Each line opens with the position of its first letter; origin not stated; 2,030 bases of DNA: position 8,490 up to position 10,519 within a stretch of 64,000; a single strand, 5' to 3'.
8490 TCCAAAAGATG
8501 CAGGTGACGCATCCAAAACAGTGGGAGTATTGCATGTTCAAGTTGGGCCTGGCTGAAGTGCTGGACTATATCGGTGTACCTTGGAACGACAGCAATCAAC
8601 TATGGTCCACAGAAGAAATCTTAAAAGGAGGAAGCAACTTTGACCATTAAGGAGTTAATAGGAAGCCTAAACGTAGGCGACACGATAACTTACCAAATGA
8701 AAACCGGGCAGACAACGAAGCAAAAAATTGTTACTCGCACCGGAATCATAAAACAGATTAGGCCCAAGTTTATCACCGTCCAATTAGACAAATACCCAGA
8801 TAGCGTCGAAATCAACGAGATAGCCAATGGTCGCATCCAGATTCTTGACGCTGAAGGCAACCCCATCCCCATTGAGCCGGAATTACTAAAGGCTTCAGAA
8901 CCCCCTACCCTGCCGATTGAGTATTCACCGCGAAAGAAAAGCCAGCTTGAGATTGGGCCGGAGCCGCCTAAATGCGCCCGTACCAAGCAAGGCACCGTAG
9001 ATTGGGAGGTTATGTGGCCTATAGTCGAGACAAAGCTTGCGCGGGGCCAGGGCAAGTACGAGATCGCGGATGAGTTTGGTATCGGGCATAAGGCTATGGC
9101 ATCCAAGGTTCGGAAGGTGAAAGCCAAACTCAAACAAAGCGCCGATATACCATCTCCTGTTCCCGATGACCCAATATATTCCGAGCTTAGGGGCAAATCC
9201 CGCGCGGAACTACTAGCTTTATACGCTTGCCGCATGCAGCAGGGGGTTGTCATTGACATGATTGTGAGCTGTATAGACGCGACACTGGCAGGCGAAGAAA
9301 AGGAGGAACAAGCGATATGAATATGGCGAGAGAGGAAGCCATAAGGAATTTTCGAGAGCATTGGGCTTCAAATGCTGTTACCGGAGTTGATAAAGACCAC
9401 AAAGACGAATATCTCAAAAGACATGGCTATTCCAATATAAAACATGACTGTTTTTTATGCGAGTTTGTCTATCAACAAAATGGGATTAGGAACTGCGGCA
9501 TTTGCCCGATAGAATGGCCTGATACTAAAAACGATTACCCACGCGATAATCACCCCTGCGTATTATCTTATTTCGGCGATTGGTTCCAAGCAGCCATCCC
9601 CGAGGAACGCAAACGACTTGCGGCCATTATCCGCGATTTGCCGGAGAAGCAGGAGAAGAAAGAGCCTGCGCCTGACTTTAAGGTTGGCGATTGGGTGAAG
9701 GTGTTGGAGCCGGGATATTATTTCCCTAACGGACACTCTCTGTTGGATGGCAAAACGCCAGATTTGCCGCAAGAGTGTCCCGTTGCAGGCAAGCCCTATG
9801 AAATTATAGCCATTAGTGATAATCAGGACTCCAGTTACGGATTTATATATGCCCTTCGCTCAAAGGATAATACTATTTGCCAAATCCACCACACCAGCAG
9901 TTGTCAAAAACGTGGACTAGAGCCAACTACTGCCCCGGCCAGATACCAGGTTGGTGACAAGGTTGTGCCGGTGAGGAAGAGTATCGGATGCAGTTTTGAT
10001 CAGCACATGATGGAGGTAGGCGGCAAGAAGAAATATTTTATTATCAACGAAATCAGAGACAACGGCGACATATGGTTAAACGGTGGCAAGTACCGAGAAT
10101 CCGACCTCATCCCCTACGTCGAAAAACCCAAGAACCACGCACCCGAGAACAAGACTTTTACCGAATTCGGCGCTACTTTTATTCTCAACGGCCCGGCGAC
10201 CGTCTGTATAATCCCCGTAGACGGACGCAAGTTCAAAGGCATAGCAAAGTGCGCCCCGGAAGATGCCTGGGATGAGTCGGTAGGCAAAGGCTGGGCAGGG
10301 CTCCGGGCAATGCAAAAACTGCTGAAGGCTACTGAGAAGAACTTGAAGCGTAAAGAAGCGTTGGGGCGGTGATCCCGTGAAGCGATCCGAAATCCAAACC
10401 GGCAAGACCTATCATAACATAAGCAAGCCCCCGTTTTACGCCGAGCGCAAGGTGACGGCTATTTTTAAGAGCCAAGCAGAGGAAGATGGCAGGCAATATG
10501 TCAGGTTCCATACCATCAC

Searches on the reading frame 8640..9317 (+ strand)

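Call 17: search_protein_families(library=pfam, proteins=[window:8640-9317:+], max_evalue=0.01)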
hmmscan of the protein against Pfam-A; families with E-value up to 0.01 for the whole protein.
window:8640-9317:+ (226 aa): 1 family
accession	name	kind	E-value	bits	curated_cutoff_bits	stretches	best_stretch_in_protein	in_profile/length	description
PF06257.17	VEG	-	0.0082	16.6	25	0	11-53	13-52/73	Biofilm formation stimulator VEG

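Call 22: search_protein_families(library=ncbifam, proteins=[window:8640-9317:+], max_evalue=0.1)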
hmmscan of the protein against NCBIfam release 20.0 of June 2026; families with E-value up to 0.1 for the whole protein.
window:8640-9317:+ (226 aa): 0 families

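Call 75: search_protein_families(library=phrogs, proteins=[window:8640-9317:+], max_evalue=0.00001)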
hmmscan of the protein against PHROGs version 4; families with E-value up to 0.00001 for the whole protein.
window:8640-9317:+ (226 aa): 0 families

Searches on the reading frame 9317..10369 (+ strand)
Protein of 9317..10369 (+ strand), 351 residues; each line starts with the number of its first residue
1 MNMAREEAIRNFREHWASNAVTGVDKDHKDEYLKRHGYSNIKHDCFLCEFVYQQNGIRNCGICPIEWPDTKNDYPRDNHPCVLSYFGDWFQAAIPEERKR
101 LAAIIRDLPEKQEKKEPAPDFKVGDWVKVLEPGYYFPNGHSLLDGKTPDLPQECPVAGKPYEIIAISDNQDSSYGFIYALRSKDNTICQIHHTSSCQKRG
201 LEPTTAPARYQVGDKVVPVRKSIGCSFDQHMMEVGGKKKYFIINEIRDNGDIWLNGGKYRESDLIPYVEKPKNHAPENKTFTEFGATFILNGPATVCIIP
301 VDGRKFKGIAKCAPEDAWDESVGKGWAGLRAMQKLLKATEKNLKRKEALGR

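Call 17: search_protein_families(library=pfam, proteins=[window:9317-10369:+], max_evalue=0.01)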
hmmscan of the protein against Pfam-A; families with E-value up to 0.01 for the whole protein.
window:9317-10369:+ (351 aa): 0 families

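Call 22: search_protein_families(library=ncbifam, proteins=[window:9317-10369:+], max_evalue=0.1)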
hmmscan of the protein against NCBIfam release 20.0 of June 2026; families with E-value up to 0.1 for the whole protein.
window:9317-10369:+ (351 aa): 1 family
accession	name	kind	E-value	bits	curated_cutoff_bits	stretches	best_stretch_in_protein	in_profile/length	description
TIGR00703.1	TIGR00703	hypoth_equivalog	0.044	13.2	155.4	1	226-288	31-93/223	TIGR00703 family protein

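Call 75: search_protein_families(library=phrogs, proteins=[window:9317-10369:+], max_evalue=0.00001)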
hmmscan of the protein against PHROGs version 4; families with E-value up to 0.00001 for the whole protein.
window:9317-10369:+ (351 aa): 0 families
